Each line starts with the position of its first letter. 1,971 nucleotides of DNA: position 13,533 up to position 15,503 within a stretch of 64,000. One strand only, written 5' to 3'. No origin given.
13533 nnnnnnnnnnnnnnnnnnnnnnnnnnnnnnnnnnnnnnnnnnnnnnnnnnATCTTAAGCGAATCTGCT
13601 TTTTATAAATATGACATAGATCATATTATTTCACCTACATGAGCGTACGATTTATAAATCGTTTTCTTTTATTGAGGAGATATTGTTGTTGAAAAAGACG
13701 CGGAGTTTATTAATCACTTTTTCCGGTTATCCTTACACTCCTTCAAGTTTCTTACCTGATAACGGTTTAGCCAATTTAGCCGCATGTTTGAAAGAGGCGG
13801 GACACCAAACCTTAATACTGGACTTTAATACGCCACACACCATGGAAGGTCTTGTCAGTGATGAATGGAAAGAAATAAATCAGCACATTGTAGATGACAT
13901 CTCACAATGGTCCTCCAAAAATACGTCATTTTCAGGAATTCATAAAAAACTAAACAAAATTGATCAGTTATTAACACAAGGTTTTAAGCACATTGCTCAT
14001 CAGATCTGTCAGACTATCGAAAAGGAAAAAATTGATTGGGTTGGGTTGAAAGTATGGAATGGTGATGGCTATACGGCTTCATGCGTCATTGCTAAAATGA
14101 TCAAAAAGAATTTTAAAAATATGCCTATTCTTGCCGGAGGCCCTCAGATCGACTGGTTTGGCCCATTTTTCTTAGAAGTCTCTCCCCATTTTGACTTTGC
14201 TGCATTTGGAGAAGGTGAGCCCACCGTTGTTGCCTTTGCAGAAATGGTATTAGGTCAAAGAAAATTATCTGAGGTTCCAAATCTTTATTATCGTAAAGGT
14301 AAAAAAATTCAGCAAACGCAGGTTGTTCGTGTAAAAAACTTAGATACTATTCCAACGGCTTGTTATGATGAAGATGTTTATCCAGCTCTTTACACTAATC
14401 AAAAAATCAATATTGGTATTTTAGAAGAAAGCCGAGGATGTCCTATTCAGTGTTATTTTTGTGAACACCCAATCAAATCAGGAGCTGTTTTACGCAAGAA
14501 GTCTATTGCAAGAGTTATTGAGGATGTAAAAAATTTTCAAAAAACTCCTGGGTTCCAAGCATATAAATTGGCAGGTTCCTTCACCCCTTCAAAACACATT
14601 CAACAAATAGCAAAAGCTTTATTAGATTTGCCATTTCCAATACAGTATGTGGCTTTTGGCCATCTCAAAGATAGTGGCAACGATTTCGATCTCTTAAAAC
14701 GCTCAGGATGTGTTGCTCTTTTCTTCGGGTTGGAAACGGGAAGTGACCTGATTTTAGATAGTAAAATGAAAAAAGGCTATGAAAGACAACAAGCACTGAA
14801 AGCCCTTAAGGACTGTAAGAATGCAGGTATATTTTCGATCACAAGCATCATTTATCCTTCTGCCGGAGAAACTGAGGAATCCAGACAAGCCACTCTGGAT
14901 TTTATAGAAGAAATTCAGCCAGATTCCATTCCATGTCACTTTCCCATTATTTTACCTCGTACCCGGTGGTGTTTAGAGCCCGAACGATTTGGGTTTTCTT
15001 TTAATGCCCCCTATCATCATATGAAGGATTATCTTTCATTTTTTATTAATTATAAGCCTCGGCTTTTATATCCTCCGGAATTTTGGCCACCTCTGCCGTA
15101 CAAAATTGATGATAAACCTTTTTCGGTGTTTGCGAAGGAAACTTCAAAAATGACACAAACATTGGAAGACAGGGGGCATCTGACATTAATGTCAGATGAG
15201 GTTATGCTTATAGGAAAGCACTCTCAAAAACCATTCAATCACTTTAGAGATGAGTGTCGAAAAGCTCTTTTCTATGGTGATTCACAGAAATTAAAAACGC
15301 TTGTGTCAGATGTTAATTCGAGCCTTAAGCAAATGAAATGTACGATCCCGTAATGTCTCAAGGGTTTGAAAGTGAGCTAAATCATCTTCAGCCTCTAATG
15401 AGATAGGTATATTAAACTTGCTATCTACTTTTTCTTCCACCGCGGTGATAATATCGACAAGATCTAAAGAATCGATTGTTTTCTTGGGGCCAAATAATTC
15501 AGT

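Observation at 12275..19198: Candidate acyl-ACP-based lipid or natural-product biosynthetic cluster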

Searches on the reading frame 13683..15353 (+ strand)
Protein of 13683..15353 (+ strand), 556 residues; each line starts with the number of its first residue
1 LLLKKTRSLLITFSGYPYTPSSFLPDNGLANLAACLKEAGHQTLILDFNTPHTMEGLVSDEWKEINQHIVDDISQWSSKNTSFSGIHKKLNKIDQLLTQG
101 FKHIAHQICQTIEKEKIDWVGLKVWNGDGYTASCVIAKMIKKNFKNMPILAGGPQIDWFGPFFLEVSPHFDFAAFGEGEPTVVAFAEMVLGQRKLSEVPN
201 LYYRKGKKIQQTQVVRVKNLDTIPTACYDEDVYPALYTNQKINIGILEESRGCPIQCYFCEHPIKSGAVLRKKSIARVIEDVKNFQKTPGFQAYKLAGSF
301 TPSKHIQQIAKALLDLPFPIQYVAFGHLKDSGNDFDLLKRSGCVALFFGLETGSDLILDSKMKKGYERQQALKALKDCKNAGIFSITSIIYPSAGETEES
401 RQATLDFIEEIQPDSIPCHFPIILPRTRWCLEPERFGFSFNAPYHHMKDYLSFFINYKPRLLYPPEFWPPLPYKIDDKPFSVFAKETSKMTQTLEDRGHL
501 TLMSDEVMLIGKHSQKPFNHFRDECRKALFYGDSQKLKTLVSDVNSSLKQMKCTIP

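Call 4: search_protein_families(library=pfam, proteins=[window:13683-15353:+], max_evalue=0.01)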
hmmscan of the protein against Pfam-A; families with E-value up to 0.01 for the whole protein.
window:13683-15353:+ (556 aa): 2 families
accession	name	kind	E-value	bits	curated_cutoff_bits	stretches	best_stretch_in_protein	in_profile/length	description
PF04055.27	Radical_SAM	-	1e-15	58.7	29.5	1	250-408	4-166/166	Radical SAM superfamily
PF02310.24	B12-binding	-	5e-12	46.2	32.1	1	106-185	41-120/121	B12 binding domain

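Call 5: search_protein_families(library=ncbifam, proteins=[window:13683-15353:+], max_evalue=0.01)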
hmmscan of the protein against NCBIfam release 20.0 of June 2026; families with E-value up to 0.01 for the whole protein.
window:13683-15353:+ (556 aa): 26 families (the best 25 are shown)
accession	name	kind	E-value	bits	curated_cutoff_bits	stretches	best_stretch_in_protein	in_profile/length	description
NF050148.1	rSAM_ApyD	equivalog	7e-29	100.7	750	1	109-410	67-365/645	RiPP biosynthesis radical SAM protein ApyD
TIGR04479.1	bcpD_PhpK_rSAM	subfamily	1.4e-27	96.2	600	1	176-415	178-413/504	PhpK family radical SAM P-methyltransferase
TIGR03471.1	HpnJ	equivalog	2.7e-24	85.9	577.6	1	129-421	80-375/472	hopanoid biosynthesis associated radical SAM protein HpnJ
TIGR03975.1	rSAM_ocin_1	subfamily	4.8e-24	84.8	281.85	1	69-412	82-431/606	RiPP maturation radical SAM C-methyltransferase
TIGR04014.1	B12_SAM_MJ_0865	equivalog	2.4e-23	82.6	360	2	167-288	87-204/434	methyl-coenzyme M reductase glutamine C-methyltransferase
TIGR04072.2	rSAM_ladder_B12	equivalog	3.6e-23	81.9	360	1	135-412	88-350/443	lipid biosynthesis B12-binding/radical SAM protein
TIGR04013.1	B12_SAM_MJ_1487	hypoth_equivalog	6.2e-22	78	251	2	140-287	63-194/382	TIGR04013 family B12-binding domain/radical SAM domain-containing protein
TIGR04385.1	B12_rSAM_cofa1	equivalog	7.5e-17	61.7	450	1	135-411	88-364/438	B12 lower ligand biosynthesis radical SAM protein BzaD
TIGR02026.1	BchE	equivalog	8.8e-17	61.1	481.35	1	133-417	79-371/497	magnesium-protoporphyrin IX monomethyl ester anaerobic oxidative cyclase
NF033712.0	B12_rSAM_KedN5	subfamily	5.5e-11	41.4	700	1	108-287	54-238/624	KedN5 family methylcobalamin-dependent radical SAM C-methyltransferase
NF038361.1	rSAM_Sden_1168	equivalog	8.3e-10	37.8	575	1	110-419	134-459/560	Sden_1168 family B12-binding radical SAM P-methyltransferase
TIGR04367.1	HpnR_B12_rSAM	equivalog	4.3e-09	35.4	650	1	134-397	78-339/490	hopanoid C-3 methylase HpnR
TIGR04295.1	B12_rSAM_oligo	hypoth_equivalog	1.3e-08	34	400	1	171-352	125-303/422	TIGR04295 family B12-binding domain-containing radical SAM protein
TIGR04190.1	B12_SAM_Ta0216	equivalog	1.4e-08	33.8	500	1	134-438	97-431/554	TIGR04190 family B12-binding domain/radical SAM domain protein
NF045585.1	rSAM_slr0320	equivalog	4.3e-08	32.1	775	1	139-403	131-401/511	photosystem II high light acclimation radical SAM protein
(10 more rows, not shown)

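Call 9: find_homologous_proteins(query=window:13683-15353:+, max_evalue=0.00001)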
Query window:13683-15353:+ (556 aa): 220 proteins with E <= 0.00001 among 8000 candidates; the best 120 are listed.
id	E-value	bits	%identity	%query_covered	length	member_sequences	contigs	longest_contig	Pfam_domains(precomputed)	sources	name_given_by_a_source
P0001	0.0e+0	1303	100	100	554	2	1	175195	PF04055.28,PF02310.25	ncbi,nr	ncbi:MAG: radical SAM protein [Deltaproteobacteria bacterium]|nr:radical SAM protein [Deltaproteobac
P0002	4.6e-250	849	63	99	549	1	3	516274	PF04055.28,PF02310.25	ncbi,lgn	-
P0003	4.2e-159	549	46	97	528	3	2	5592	PF04055.28,PF02310.25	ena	-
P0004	1.6e-153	530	45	97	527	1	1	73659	PF04055.28,PF02310.25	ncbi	ncbi:B12-binding domain-containing radical SAM protein [Bdellovibrionota bacterium]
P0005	5.7e-150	519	43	97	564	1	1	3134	PF04055.28,PF02310.25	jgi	jgi:hypothetical protein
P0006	2.3e-146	507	42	98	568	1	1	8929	PF04055.28,PF02310.25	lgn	-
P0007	2.8e-145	503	41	98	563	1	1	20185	PF04055.28,PF02310.25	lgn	-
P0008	6.4e-144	499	44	98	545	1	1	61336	PF04055.28,PF02310.25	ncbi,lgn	-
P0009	4.3e-142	493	40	97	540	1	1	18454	PF04055.28,PF02310.25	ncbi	-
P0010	5.2e-138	479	42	98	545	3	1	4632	PF04055.28,PF02310.25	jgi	jgi:radical SAM superfamily enzyme YgiQ (UPF0313 family)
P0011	3.0e-137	477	42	98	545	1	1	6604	PF04055.28,PF02310.25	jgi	jgi:radical SAM superfamily enzyme YgiQ (UPF0313 family)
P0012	4.2e-137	476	41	98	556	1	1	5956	PF04055.28,PF02310.25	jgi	-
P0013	7.2e-135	469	39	98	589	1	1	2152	PF04055.28,PF02310.25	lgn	-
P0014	8.8e-131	455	40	98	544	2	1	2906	PF04055.28,PF02310.25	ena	-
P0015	3.1e-130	453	37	99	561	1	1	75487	PF04055.28,PF02310.25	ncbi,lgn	-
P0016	6.5e-129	449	40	98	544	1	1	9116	PF04055.28,PF02310.25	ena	-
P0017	9.1e-128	445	41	98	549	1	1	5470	PF04055.28,PF02310.25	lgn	-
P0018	4.0e-127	443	40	98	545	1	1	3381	PF04055.28,PF02310.25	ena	-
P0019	2.6e-125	437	39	98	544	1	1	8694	PF04055.28,PF02310.25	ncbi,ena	-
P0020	1.1e-122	429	39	98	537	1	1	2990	PF04055.28,PF02310.25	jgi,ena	-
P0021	9.5e-121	422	38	98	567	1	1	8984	PF04055.28,PF02310.25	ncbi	-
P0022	2.9e-120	420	37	98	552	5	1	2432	PF04055.28,PF02310.25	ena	-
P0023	5.1e-120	420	39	98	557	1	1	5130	PF04055.28,PF02310.25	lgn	-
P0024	5.6e-119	416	38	98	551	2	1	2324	PF04055.28,PF02310.25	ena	-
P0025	5.8e-119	416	36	98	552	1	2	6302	PF04055.28,PF02310.25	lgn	-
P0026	1.1e-117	412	37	97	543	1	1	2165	PF04055.28,PF02310.25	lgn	-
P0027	3.0e-117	411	37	98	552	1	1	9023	PF04055.28,PF02310.25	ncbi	-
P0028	7.5e-117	409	39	99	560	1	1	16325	PF04055.28,PF02310.25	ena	-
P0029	1.2e-116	408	39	98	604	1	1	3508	PF04055.28,PF02310.25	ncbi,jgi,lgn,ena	ncbi:MAG: radical SAM protein [Candidatus Omnitrophota bacterium]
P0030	4.3e-116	407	37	98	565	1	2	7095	PF04055.28,PF02310.25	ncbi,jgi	-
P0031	2.8e-114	401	35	98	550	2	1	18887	PF04055.28,PF02310.25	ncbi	-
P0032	4.4e-114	400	37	97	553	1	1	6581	PF04055.28,PF02310.25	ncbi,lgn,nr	ncbi:MAG: radical SAM protein [Nanoarchaeota archaeon]|nr:radical SAM protein [Nanoarchaeota archaeo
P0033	4.7e-114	400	38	98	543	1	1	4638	PF04055.28,PF02310.25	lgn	-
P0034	6.3e-114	400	38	99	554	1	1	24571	PF04055.28,PF02310.25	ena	-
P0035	1.1e-113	399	37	97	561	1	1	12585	PF04055.28,PF02310.25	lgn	-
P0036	1.4e-113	398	37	97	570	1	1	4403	PF04055.28,PF02310.25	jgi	-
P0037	1.6e-113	398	38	94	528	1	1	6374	PF04055.28,PF02310.25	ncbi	-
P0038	2.2e-113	398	36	98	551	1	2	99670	PF04055.28,PF02310.25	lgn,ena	-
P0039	3.8e-113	397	38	99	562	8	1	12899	PF04055.28,PF02310.25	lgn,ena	-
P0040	7.1e-113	396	37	97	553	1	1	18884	PF04055.28,PF02310.25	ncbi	-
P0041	7.5e-113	396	38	97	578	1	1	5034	PF04055.28,PF02310.25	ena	-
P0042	7.8e-113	396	36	98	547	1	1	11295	PF04055.28,PF02310.25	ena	-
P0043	2.2e-112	394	36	99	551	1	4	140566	PF04055.28,PF02310.25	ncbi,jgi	-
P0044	2.5e-112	394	37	98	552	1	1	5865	PF04055.28,PF02310.25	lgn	-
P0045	4.0e-112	394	37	99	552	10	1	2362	PF04055.28,PF02310.25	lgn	-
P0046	4.9e-112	393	38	97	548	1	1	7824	PF04055.28,PF02310.25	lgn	-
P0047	5.6e-112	393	36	98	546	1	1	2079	PF04055.28,PF02310.25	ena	-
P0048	1.2e-111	392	38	98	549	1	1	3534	PF04055.28,PF02310.25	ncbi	-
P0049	1.5e-111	392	35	98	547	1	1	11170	PF04055.28,PF02310.25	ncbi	-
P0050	1.7e-111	391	38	97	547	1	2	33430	PF04055.28,PF02310.25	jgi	-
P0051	3.6e-111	390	38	98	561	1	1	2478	PF04055.28,PF02310.25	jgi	-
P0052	4.7e-111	390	37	99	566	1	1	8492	PF04055.28,PF02310.25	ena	-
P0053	5.3e-111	390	36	99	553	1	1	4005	PF04055.28,PF02310.25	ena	-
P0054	5.8e-111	390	36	99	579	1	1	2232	PF04055.28,PF02310.25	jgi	-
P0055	6.7e-111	390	35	99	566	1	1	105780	PF04055.28,PF02310.25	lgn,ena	-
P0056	9.3e-111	389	36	98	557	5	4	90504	PF04055.28,PF02310.25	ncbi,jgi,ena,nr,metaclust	ncbi:MAG: hypothetical protein A2219_03585 [Elusimicrobia bacterium RIFOXYA2_FULL_50_26]|nr:MAG: hyp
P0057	1.2e-110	389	34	97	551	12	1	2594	PF04055.28,PF02310.25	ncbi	-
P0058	2.1e-110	388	37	94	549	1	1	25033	PF04055.28,PF02310.25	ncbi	-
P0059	2.2e-110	388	38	97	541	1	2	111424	PF04055.28,PF02310.25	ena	-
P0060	3.5e-110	387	36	97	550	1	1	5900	PF04055.28,PF02310.25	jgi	-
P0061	4.6e-110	387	35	98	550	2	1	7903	PF04055.28,PF02310.25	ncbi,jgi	-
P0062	5.8e-110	386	36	98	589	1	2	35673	PF04055.28,PF02310.25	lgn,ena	-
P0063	1.4e-109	385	38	99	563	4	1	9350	PF04055.28,PF02310.25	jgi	-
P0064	1.6e-109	385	36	98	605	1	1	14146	PF04055.28,PF02310.25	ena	-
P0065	2.0e-109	385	34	97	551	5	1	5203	PF04055.28,PF02310.25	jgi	-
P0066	2.1e-109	385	38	97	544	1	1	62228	PF04055.28,PF02310.25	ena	-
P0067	3.0e-109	384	40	95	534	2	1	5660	PF04055.28,PF02310.25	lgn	-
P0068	4.7e-109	383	35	97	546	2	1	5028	PF04055.28,PF02310.25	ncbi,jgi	-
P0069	5.5e-109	383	36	98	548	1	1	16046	PF04055.28,PF02310.25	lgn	-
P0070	9.5e-109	382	36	98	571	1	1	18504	PF04055.28,PF02310.25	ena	-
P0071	1.3e-108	382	34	97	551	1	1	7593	PF04055.28,PF02310.25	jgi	-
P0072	1.9e-108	381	34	98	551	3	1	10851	PF04055.28,PF02310.25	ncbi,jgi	-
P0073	2.5e-108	381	36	97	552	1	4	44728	PF04055.28,PF02310.25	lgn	-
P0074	2.5e-108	381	34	97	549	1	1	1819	PF04055.28,PF02310.25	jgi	jgi:hypothetical protein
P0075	3.6e-108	381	35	97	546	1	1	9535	PF04055.28,PF02310.25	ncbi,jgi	ncbi:MAG: B12-binding domain-containing radical SAM protein [Armatimonadota bacterium]|jgi:radical S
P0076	4.2e-108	380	34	97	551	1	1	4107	PF04055.28,PF02310.25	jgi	-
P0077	4.5e-108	380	36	93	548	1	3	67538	PF04055.28,PF02310.25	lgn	-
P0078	1.1e-107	379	34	97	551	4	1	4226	PF04055.28,PF02310.25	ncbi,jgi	-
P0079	1.4e-107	379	36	98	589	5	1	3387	PF04055.28,PF02310.25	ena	-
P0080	1.5e-107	378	35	97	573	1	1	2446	PF04055.28,PF02310.25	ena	-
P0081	1.7e-107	378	36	98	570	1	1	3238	PF04055.28,PF02310.25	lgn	-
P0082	1.8e-107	378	33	97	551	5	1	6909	PF04055.28,PF02310.25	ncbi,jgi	-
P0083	2.0e-107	378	36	98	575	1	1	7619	PF04055.28,PF02310.25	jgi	-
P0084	2.0e-107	378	34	98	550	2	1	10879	PF04055.28,PF02310.25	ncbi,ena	-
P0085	2.1e-107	378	36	98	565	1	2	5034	PF04055.28,PF02310.25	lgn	-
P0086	2.9e-107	378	36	98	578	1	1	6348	PF04055.28,PF02310.25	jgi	-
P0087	3.9e-107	377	34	98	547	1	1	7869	PF04055.28,PF02310.25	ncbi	-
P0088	4.0e-107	377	34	97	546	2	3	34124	PF04055.28,PF02310.25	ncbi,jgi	-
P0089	4.2e-107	377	36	98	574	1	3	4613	PF04055.28,PF02310.25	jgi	-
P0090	8.5e-107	376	34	97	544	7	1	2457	PF04055.28,PF02310.25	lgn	-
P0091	1.3e-106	375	36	97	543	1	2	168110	PF04055.28,PF02310.25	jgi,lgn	-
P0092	2.8e-106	374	35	97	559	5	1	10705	PF04055.28,PF02310.25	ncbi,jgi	-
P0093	3.3e-106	374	34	98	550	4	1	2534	PF04055.28,PF02310.25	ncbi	-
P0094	4.2e-106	374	37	98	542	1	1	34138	PF04055.28,PF02310.25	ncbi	-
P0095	6.9e-106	373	35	99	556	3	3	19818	PF04055.28,PF02310.25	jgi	-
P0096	8.4e-106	373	33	97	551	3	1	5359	PF04055.28,PF02310.25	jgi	-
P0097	1.1e-105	372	36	97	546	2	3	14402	PF04055.28,PF02310.25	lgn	-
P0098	1.5e-105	372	36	98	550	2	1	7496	PF04055.28,PF02310.25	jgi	-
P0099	3.0e-105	371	36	97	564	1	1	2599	PF04055.28,PF02310.25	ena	-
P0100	3.2e-105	371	36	97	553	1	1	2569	PF04055.28,PF02310.25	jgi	-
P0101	3.9e-105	371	36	98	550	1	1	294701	PF04055.28,PF02310.25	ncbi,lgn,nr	ncbi:MAG: B12-binding domain-containing radical SAM protein [Elusimicrobia bacterium]|nr:B12-binding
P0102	4.1e-105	370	34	98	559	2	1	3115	PF04055.28,PF02310.25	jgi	jgi:radical SAM superfamily enzyme YgiQ (UPF0313 family)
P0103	1.2e-104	369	36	98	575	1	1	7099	PF04055.28,PF02310.25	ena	-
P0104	2.0e-104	368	38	87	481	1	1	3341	PF04055.28,PF02310.25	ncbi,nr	ncbi:MAG: cobalamin-dependent protein, partial [Candidatus Omnitrophica bacterium]|nr:cobalamin-depe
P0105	3.0e-104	368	35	97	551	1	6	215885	PF04055.28,PF02310.25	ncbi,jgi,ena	-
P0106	3.3e-104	367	35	97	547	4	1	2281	PF04055.28,PF02310.25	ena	-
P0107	3.5e-104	367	35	98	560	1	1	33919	PF04055.28,PF02310.25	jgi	-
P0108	3.8e-104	367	36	97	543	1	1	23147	PF04055.28,PF02310.25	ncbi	-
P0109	1.1e-103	366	34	98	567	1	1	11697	PF04055.28,PF02310.25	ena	-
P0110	1.8e-103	365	34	97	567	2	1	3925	PF04055.28,PF02310.25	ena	-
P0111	3.2e-103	364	34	98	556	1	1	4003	PF04055.28,PF02310.25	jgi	-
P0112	3.3e-103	364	36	97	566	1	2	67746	PF04055.28,PF02310.25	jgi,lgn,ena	-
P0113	6.7e-103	363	35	94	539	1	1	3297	PF04055.28,PF02310.25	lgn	-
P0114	7.6e-103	363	34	97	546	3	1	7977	PF04055.28,PF02310.25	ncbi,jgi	-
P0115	9.0e-103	363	33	97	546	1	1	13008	PF04055.28,PF02310.25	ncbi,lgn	-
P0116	9.8e-103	363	38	98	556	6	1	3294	PF04055.28,PF02310.25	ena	-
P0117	1.5e-102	362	35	99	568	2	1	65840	PF04055.28,PF02310.25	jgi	-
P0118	1.5e-102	362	34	97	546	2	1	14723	PF04055.28,PF02310.25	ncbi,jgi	-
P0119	2.1e-102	361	34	97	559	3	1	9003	PF04055.28,PF02310.25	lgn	-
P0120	6.7e-102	360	35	97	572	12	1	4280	PF04055.28,PF02310.25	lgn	-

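Call 10: find_encoding_contigs(protein=P0002, flank=8000, max_places=2)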
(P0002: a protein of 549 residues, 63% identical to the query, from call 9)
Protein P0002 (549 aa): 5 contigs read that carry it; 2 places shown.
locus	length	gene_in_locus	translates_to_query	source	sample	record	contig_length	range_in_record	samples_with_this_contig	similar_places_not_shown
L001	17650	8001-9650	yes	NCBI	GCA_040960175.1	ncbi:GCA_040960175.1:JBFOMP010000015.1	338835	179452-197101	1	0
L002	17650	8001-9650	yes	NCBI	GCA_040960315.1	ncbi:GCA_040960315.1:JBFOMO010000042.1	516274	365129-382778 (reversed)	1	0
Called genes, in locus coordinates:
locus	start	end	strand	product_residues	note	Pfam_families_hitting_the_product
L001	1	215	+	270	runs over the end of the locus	PF01209:Ubie_methyltran, PF05175:MTS (weak), PF13489:Methyltransf_23 (weak), PF00891:Methyltransf_2, PF13649:Methyltransf_25, PF13847:Methyltransf_31, PF08241:Methyltransf_11, PF08242:Methyltransf_12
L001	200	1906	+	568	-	-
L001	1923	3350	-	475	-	PF00512:HisKA, PF02518:HATPase_c, PF14501:HATPase_c_5 (weak)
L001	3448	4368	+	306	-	PF00072:Response_reg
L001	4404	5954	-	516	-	PF00072:Response_reg, PF00512:HisKA, PF02518:HATPase_c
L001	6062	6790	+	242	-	PF03070:TENA_THI-4, PF14518:Haem_oxygenas_2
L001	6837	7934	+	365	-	PF03349:Toluene_X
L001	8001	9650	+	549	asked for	PF02310:B12-binding (faint), PF04055:Radical_SAM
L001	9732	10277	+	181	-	-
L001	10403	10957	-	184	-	PF02572:CobA_CobO_BtuR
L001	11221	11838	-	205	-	PF01613:Flavin_Reduct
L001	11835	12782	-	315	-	PF01557:FAA_hydrolase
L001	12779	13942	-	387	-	PF20510:HgmA_N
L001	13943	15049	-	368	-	PF13669:Glyoxalase_4 (faint), PF00903:Glyoxalase (weak)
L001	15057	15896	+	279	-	-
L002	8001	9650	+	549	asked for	PF02310:B12-binding (faint), PF04055:Radical_SAM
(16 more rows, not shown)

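Call 11: find_encoding_contigs(protein=P0004, flank=8000, max_places=2)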
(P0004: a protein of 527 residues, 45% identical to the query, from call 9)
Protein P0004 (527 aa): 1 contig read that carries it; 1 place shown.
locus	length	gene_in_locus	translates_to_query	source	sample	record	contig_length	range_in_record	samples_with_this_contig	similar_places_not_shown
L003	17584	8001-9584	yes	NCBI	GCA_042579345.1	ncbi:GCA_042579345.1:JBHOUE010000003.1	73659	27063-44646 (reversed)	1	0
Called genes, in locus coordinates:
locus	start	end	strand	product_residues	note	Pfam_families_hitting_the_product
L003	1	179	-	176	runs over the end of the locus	PF01661:Macro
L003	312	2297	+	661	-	-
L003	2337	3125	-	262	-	PF00106:adh_short, PF08659:KR, PF13561:adh_short_C2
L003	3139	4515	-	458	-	PF00171:Aldedh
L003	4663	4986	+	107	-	PF03091:CutA1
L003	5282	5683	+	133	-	-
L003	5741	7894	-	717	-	PF01804:Penicil_amidase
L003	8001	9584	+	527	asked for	PF02310:B12-binding (weak), PF04055:Radical_SAM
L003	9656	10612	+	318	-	PF01625:PMSR, PF01641:SelR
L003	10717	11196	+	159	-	PF01325:Fe_dep_repress, PF01978:TrmB (weak), PF01047:MarR (weak), PF09339:HTH_IclR (weak), PF12802:MarR_2 (weak), PF02742:Fe_dep_repr_C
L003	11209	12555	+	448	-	PF07670:Gate, PF07664:FeoB_C, PF07670:Gate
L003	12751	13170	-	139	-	PF00254:FKBP_C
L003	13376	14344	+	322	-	PF01073:3Beta_HSD, PF01370:Epimerase, PF02719:Polysacc_synt_2, PF04321:RmlD_sub_bind, PF13460:NAD_binding_10 (weak), PF16363:GDP_Man_Dehyd, PF07993:NAD_binding_4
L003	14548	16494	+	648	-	PF01855:POR_N, PF17147:PFOR_II, PF01558:POR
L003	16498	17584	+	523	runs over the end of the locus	PF13187:Fer4_9 (faint), PF12838:Fer4_7 (faint), PF00037:Fer4 (faint), PF12837:Fer4_6 (faint), PF13237:Fer4_10 (faint), PF02775:TPP_enzyme_C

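Call 12: find_encoding_contigs(protein=P0101, flank=6000, max_places=1)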
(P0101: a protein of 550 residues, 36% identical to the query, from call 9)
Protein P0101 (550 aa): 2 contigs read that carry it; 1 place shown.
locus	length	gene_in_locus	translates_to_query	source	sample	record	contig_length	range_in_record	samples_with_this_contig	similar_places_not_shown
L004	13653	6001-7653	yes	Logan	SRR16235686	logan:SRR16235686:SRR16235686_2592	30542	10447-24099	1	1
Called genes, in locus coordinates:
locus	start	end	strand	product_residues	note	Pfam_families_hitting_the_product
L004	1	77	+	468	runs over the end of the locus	PF02310:B12-binding, PF04055:Radical_SAM, PF13282:DUF4070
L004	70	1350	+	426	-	PF00109:ketoacyl-synt, PF02801:Ketoacyl-synt_C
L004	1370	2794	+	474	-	PF02310:B12-binding, PF04055:Radical_SAM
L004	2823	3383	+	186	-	PF06966:DUF1295 (weak), PF04191:PEMT, PF04140:ICMT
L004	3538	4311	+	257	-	PF00899:ThiF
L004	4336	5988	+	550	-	PF02310:B12-binding, PF04055:Radical_SAM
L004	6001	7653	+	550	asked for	PF02310:B12-binding (weak), PF04055:Radical_SAM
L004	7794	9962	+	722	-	PF16927:HisKA_7TM, PF01590:GAF, PF13185:GAF_2, PF13492:GAF_3, PF00512:HisKA, PF02518:HATPase_c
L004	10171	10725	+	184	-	PF00072:Response_reg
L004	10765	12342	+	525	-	PF00512:HisKA (weak), PF02518:HATPase_c, PF00072:Response_reg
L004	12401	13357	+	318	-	-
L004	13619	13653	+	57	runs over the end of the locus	-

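Call 13: find_encoding_contigs(protein=P0105, flank=6000, max_places=1)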
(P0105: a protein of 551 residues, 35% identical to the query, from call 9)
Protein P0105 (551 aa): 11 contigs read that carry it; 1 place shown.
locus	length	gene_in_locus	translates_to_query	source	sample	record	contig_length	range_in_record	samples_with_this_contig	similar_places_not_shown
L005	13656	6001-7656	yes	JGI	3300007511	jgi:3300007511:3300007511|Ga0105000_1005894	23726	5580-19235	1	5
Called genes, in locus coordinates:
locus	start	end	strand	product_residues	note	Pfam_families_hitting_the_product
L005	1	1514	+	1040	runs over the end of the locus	PF00069:Pkinase, PF07714:PK_Tyr_Ser-Thr, PF24807:WD40_CDC20-Fz, PF25174:Beta-prop_THOC3, PF25175:Beta-prop_WDR5, PF00400:WD40, PF23381:Beta-prop_IFT122_1st, PF24805:EIF3I, +111 more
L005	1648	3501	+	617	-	-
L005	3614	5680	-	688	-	PF00989:PAS (faint), PF13185:GAF_2 (faint), PF08448:PAS_4 (weak), PF00512:HisKA, PF02518:HATPase_c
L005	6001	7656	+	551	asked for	PF02310:B12-binding, PF04055:Radical_SAM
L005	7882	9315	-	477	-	PF02310:B12-binding, PF04055:Radical_SAM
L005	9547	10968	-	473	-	PF02310:B12-binding, PF04055:Radical_SAM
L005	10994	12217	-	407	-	PF03349:Toluene_X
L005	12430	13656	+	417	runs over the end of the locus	PF00109:ketoacyl-synt, PF00108:Thiolase_N (weak), PF02801:Ketoacyl-synt_C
